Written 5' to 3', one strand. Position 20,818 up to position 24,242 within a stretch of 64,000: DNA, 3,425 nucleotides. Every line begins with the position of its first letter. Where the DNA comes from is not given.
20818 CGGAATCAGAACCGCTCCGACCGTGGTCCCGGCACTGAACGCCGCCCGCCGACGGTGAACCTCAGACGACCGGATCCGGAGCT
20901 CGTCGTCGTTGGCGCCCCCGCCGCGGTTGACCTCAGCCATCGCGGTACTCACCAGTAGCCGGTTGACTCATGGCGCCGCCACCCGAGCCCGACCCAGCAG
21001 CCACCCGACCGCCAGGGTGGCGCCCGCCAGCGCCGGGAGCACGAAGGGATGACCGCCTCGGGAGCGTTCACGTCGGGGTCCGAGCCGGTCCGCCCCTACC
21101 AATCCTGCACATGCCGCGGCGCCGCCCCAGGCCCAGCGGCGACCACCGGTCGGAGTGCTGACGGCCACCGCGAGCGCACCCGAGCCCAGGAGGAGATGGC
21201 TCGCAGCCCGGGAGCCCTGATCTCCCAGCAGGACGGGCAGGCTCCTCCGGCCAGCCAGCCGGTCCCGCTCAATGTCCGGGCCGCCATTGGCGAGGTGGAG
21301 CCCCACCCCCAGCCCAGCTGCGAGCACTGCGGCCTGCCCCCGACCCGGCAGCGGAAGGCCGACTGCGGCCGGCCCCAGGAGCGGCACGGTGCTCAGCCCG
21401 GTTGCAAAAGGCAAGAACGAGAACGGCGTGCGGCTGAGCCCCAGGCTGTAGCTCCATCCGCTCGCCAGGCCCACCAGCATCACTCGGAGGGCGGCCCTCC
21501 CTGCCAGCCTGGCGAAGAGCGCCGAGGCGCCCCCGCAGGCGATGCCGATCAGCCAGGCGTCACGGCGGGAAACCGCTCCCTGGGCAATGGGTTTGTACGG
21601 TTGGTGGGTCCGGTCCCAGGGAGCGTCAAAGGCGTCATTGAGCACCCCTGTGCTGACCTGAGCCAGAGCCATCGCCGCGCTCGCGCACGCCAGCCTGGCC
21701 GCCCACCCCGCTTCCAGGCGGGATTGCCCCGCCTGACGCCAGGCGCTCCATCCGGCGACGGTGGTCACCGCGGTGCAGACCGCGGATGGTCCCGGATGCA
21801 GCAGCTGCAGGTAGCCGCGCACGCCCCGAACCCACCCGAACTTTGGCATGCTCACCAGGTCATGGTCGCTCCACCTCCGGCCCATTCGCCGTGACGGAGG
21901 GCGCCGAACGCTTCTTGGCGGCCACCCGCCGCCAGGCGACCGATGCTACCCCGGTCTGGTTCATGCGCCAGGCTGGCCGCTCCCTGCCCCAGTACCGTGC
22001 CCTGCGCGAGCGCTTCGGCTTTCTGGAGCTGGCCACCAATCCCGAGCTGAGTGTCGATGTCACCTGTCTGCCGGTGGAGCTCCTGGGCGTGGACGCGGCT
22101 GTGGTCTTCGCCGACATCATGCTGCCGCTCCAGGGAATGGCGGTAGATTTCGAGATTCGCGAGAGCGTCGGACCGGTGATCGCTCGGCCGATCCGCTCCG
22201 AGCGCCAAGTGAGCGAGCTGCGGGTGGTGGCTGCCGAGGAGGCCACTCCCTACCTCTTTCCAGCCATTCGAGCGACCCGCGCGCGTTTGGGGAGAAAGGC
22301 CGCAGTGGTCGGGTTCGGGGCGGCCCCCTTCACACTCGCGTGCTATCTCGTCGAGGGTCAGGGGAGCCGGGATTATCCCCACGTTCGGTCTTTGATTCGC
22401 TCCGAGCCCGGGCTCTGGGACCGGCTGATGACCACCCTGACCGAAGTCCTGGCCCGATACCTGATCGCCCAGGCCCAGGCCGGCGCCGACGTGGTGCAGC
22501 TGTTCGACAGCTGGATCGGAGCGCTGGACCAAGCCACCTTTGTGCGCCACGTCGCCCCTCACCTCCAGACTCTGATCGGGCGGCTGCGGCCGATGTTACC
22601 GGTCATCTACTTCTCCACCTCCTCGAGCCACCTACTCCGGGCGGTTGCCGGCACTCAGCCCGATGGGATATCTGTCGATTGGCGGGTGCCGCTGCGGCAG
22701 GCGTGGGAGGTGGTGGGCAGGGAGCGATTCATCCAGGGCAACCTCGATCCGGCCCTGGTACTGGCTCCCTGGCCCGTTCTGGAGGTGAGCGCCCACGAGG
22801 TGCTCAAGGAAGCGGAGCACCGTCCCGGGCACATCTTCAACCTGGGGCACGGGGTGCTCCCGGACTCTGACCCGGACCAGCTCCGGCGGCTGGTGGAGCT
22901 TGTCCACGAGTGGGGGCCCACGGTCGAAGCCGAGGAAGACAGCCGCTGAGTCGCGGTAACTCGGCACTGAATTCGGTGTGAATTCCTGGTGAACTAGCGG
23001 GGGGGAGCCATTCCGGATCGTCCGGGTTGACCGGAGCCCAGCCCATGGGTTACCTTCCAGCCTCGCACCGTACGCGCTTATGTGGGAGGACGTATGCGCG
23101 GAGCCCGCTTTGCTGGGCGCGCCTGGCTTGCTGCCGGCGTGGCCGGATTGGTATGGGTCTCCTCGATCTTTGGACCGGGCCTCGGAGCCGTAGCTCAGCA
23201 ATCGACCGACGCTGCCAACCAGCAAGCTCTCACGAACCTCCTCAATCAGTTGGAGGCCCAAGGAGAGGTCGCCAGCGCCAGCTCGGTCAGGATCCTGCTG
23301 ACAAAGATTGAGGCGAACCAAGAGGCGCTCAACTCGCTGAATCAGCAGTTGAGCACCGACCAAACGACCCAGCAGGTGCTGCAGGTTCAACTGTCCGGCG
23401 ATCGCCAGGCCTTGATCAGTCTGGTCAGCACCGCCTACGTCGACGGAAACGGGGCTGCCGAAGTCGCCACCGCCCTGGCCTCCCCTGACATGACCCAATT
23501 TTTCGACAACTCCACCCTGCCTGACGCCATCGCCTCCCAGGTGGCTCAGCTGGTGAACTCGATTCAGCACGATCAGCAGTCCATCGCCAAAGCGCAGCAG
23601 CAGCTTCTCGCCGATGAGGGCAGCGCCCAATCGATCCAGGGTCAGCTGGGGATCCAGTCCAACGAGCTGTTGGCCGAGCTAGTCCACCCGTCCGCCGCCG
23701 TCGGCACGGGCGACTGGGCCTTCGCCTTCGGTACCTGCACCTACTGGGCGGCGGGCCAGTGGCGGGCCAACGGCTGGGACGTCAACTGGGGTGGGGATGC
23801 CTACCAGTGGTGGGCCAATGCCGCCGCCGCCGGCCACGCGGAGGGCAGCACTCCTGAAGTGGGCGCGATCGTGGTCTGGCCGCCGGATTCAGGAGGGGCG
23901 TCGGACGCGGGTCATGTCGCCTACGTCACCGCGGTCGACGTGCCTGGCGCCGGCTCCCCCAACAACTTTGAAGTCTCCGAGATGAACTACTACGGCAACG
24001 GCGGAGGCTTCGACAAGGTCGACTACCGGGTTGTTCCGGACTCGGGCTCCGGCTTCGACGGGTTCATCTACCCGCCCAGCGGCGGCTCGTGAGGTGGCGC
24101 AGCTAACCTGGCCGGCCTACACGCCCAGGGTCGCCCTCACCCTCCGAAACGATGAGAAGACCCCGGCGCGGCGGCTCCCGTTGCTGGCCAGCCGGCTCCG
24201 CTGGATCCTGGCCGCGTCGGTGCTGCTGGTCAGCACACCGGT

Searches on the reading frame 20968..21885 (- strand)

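Call 10: search_protein_families(library=pfam, proteins=[window:20968-21885:-])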
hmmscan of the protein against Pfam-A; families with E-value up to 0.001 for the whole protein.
window:20968-21885:- (305 aa): 2 families
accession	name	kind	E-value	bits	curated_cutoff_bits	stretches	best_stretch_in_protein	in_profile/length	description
PF01040.23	UbiA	-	2.9e-27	96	34.2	1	40-264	3-227/250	UbiA prenyltransferase family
PF02628.20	COX15-CtaA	-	0.00041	19.9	29.9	1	24-90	243-304/322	Cytochrome oxidase assembly protein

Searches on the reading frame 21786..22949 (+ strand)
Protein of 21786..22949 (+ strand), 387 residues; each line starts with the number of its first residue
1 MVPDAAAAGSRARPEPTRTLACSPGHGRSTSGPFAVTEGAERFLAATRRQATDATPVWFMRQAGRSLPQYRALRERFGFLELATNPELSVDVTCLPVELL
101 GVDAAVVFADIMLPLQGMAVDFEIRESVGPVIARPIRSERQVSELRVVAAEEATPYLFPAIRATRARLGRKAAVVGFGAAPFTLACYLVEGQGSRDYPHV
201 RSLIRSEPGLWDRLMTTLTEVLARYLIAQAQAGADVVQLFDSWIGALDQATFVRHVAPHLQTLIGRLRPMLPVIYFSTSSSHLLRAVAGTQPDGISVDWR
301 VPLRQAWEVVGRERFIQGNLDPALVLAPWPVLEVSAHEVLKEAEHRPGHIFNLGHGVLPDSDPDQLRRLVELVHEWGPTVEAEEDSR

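Call 10: search_protein_families(library=pfam, proteins=[window:21786-22949:+])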
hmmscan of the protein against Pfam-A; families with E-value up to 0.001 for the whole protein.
window:21786-22949:+ (387 aa): 1 family
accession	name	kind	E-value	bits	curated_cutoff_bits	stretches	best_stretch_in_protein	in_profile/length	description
PF01208.23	URO-D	-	3.2e-107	359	23.9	1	40-376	3-346/346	Uroporphyrinogen decarboxylase (URO-D)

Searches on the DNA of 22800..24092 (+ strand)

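Call 4: search_rna_families(source=window, start=22800, end=23300, threshold=evalue, max_evalue=10, show_alignments=5)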
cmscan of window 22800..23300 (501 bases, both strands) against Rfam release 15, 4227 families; matches with E-value up to 10: 2.
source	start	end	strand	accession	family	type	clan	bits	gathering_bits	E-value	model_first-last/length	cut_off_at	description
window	22889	22951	+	RF01142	sR19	Gene; snRNA; snoRNA; CD-box;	-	12.1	45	2.2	1-63/63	no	Small nucleolar RNA sR19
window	22930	23171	+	RF01877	MIAT_exon5_3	Gene; lncRNA;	-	8.6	90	0.94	1-382/382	no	Myocardial infarction associated transcript exon 5 conserved region 3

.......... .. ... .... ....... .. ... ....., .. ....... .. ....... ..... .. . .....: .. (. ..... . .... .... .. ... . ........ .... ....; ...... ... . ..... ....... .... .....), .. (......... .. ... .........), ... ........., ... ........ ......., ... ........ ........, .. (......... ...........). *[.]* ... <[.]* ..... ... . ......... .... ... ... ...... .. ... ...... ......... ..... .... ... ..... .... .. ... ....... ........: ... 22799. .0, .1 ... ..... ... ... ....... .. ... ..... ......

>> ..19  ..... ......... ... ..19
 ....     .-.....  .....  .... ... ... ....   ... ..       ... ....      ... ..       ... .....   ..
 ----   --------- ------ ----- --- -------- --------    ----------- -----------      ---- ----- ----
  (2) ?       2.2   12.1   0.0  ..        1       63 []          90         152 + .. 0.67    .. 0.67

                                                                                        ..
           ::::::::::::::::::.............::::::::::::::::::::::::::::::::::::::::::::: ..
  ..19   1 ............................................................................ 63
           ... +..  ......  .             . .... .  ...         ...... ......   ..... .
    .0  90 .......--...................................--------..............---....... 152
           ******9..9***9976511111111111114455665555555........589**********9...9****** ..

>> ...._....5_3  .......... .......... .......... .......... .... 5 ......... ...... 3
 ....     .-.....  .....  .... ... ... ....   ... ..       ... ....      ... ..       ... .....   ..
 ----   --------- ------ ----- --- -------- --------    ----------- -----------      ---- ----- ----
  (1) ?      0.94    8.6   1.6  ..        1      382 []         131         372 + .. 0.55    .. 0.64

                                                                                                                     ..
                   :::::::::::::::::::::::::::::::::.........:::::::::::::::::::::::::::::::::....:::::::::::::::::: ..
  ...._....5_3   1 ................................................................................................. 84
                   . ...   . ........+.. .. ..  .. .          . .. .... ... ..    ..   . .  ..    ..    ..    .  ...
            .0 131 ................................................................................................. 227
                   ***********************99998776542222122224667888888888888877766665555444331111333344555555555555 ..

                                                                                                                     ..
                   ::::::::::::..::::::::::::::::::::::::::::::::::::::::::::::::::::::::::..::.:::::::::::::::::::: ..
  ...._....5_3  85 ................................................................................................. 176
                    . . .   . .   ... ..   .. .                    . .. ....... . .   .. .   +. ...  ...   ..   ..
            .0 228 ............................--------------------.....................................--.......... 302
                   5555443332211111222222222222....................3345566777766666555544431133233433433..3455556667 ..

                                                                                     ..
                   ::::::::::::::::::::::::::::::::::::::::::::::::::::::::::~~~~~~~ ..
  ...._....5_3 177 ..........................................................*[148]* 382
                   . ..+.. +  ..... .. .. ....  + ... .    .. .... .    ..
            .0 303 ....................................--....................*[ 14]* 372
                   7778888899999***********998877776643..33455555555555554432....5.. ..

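Call 31: search_rna_families(sources=[L035, L038, L039, L040, L041, L042, L043, L044, L045, L046, L047, L048, L049, L050, L051, L052, L054, L055, L056, L058], threshold=gathering, show_alignments=2)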
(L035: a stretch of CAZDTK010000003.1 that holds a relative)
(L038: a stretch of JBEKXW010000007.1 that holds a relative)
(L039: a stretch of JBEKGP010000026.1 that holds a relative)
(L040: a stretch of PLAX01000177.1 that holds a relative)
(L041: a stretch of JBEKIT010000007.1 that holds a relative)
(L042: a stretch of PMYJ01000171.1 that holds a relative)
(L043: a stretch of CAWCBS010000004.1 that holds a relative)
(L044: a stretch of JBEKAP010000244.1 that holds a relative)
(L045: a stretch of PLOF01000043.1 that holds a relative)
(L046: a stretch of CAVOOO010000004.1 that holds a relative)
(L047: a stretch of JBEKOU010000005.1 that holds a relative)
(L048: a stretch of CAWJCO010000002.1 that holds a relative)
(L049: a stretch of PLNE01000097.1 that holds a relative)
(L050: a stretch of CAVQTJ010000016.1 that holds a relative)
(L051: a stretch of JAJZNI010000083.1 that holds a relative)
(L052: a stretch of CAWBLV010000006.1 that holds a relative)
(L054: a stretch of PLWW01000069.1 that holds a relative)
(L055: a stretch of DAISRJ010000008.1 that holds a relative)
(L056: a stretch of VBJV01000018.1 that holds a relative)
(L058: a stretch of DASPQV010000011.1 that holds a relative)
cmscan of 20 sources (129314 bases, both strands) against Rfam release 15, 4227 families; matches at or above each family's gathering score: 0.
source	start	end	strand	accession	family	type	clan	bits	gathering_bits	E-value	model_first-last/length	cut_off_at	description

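Call 35: build_rna_model(alignment_id=A4, structure=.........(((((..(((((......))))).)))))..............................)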
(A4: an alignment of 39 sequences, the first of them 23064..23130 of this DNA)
Model R1 built from alignment A4 (39 sequences, 68 columns); structure: as given.
model positions 67; base pairs 10; branch points 0; effective number of sequences 3.62; information 0.838 bits per position. Calibrated on 0.2 Mb of random sequence (short: E-values are rough).
structure used (alignment columns):
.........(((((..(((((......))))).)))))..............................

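Call 36: search_with_rna_model(model_id=R1, sources=[window, L001, L002, L003, L004, L005, L006, L007, L008, L009, L010, L011, L012, L013, L014, L015, L016, L017, L018, L019, L020, L021, L022, L023, L024, L025, L026, L027, L028, L029, L030, L031, L032, L033, L034, L035, L036, L037, L038, L039, L040, L041, L042, L043, L044, L045, L046, L047, L048, L049, L050, L051, L052, L053, L054, L055, L056, L057, L058, L059, L060, L061, L062, L063, L064, L065, L066, L067, L068, L069, L070, L071, L072, L073, L074, L075, L076, L077, L078, L079], max_evalue=10)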
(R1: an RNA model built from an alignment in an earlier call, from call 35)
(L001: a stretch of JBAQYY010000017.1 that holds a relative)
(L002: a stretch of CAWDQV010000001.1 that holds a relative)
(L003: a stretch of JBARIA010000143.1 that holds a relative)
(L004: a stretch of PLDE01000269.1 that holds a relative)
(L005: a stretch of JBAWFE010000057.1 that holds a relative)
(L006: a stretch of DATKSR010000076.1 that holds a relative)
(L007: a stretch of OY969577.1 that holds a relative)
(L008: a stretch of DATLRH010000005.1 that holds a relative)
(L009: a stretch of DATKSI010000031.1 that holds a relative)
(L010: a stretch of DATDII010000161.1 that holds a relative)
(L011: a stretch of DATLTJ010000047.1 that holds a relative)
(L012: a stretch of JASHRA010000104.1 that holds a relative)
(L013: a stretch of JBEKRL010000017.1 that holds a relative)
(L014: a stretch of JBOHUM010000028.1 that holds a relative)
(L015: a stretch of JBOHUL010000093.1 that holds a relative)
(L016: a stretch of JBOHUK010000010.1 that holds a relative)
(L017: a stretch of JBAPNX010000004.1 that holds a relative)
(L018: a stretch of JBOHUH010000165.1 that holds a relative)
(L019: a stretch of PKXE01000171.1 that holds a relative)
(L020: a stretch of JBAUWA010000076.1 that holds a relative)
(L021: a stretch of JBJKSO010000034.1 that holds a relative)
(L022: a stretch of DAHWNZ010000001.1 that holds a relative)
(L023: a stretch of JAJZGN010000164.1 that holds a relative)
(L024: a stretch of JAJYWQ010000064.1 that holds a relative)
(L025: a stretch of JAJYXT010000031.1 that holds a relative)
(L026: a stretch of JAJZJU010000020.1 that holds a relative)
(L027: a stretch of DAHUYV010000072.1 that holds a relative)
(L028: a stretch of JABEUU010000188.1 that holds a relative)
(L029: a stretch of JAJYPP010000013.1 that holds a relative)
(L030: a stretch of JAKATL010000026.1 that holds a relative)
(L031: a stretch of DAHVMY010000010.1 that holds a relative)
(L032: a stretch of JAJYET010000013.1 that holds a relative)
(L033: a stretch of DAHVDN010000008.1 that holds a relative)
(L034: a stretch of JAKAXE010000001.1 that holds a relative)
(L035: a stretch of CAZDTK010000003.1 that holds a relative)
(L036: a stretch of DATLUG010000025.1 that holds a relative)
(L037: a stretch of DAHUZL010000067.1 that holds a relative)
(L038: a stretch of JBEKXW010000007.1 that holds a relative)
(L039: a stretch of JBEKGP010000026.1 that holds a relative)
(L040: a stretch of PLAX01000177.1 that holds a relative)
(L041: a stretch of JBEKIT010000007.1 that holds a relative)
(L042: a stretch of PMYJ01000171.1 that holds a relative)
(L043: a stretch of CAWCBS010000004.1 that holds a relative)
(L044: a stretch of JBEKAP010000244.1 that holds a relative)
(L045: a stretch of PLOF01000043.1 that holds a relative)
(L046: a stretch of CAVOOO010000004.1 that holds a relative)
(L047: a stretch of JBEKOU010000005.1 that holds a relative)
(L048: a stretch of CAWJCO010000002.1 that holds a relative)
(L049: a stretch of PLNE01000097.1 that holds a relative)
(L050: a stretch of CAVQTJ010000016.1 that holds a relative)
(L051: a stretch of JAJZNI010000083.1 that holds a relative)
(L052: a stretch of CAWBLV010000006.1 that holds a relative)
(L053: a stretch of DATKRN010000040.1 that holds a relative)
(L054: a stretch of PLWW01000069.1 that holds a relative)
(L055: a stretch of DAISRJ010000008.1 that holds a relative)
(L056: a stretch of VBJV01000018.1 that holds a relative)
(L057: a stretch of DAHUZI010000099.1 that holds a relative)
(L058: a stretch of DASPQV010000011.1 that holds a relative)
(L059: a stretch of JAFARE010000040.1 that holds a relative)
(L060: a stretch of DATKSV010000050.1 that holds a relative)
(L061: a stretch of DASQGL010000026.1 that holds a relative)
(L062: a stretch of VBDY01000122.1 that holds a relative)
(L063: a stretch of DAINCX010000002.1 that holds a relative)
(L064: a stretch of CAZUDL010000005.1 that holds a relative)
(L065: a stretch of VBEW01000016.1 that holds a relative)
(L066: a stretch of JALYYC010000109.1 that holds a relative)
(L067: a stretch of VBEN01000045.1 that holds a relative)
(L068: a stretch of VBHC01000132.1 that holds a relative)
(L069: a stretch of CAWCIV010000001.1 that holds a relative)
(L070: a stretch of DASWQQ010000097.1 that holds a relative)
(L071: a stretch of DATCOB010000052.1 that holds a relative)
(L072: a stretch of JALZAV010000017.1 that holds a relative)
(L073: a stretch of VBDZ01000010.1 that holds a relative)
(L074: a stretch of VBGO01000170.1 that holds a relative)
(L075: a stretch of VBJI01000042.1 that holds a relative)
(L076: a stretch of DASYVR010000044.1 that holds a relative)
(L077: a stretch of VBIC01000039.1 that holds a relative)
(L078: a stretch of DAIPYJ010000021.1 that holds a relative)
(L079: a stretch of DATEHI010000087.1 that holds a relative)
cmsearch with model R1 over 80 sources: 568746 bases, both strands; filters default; matches with E-value up to 10: 61.
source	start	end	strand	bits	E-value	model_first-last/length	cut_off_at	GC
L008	2971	3037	+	90.6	1.4e-23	1-67/67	no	0.69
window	23064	23130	+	90.3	1.7e-23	1-67/67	no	0.69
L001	2971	3037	+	89.7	2.6e-23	1-67/67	no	0.67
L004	2971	3037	+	89.7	2.6e-23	1-67/67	no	0.67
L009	2971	3037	+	89.2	3.7e-23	1-67/67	no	0.66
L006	2971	3037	+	89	4.2e-23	1-67/67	no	0.7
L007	2971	3037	+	88.7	5.1e-23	1-67/67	no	0.63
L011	2971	3037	+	88.2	7.3e-23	1-67/67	no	0.67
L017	2971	3037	+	87.7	9.9e-23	1-67/67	no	0.66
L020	1880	1946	+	87.2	1.4e-22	1-67/67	no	0.67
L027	2971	3037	+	86.5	2.2e-22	1-67/67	no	0.63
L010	2642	2708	+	86.5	2.3e-22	1-67/67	no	0.66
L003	2970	3037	+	86.5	2.4e-22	1-67/67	no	0.68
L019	2971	3037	+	85.1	6e-22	1-67/67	no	0.7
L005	63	129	+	85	6.1e-22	1-67/67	no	0.69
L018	2971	3037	+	85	6.3e-22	1-67/67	no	0.69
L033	2972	3037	+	84.9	6.7e-22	1-67/67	no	0.61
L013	2971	3037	+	83.7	1.5e-21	1-67/67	no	0.69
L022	2972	3037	+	83.5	1.8e-21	1-67/67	no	0.62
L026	2972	3037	+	82.9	2.6e-21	1-67/67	no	0.59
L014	2971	3037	+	82.8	2.8e-21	1-67/67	no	0.69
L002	2971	3037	+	82.6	3.3e-21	1-67/67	no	0.66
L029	1480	1545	+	81.1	9.2e-21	1-67/67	no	0.61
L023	160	225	+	80.9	1e-20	1-67/67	no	0.64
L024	2972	3037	+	80.9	1e-20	1-67/67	no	0.64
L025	2972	3037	+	80.9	1e-20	1-67/67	no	0.64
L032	2972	3037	+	80.9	1e-20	1-67/67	no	0.64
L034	2972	3037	+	80.9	1e-20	1-67/67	no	0.64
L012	2409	2475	+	79.5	2.7e-20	1-67/67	no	0.69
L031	2972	3037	+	79.1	3.6e-20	1-67/67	no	0.58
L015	560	626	+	77.5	1.1e-19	1-67/67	no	0.66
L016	2450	2516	+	73.2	2e-18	1-67/67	no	0.69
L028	2972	3037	+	68.5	4.9e-17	1-67/67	no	0.59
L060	2972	3037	+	67.5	1e-16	1-67/67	no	0.61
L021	2971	3037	+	64.2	9.8e-16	1-67/67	no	0.6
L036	2970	3037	+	62.6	2.9e-15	1-67/67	no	0.71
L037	2970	3037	+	59.5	2.4e-14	1-67/67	no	0.68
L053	2820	2887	+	54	1e-12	1-67/67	no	0.66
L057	2853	2920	+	50.5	1.1e-11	1-67/67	no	0.68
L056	6271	6329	-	18.3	0.042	1-67/67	no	0.64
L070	2826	2883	+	16.7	0.13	1-67/67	no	0.6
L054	1517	1570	-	14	0.76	1-67/67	no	0.72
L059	84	153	+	13.7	0.99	1-67/67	no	0.74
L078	909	947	+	13.4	1.2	1-67/67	no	0.62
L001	1103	1193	-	13.3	1.3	1-67/67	no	0.66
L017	1882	1932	-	12.8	1.7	1-67/67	no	0.65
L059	3944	4016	+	12.8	1.8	1-67/67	no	0.75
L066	1158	1207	+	12.5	2.2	1-67/67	no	0.8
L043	195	248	+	12.4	2.3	1-67/67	no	0.72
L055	2836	2889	-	11.8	3.6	1-67/67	no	0.72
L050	300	342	+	11.7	3.7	1-67/67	no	0.72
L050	4450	4500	-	11.7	3.8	1-67/67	no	0.76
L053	4444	4486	+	11.6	4.1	1-67/67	no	0.77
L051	147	195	+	11.3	4.8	1-67/67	no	0.67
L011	111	174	+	11.3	4.9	1-67/67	no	0.7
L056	229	277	+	11.3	5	1-67/67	no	0.69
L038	179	241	+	10.9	6.6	1-67/67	no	0.71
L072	2790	2841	+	10.8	7.1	1-67/67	no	0.69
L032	3303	3354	-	10.8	7.2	1-67/67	no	0.63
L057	2176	2230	+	10.6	7.8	1-67/67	no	0.65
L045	74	149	+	10.6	7.8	1-67/67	no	0.67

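Call 69: search_rna_families(sources=[L001, L007, L014, L016, L021, L024, L028, L036, L057], threshold=evalue, max_evalue=1)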
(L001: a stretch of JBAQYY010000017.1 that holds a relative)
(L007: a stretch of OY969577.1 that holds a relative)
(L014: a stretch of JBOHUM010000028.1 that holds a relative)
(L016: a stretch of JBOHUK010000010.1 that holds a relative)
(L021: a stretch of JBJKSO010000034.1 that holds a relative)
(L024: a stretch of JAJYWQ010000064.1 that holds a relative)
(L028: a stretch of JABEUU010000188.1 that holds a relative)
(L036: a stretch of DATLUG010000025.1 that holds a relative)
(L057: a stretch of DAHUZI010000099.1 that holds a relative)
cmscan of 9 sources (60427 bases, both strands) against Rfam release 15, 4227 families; matches with E-value up to 1: 0.
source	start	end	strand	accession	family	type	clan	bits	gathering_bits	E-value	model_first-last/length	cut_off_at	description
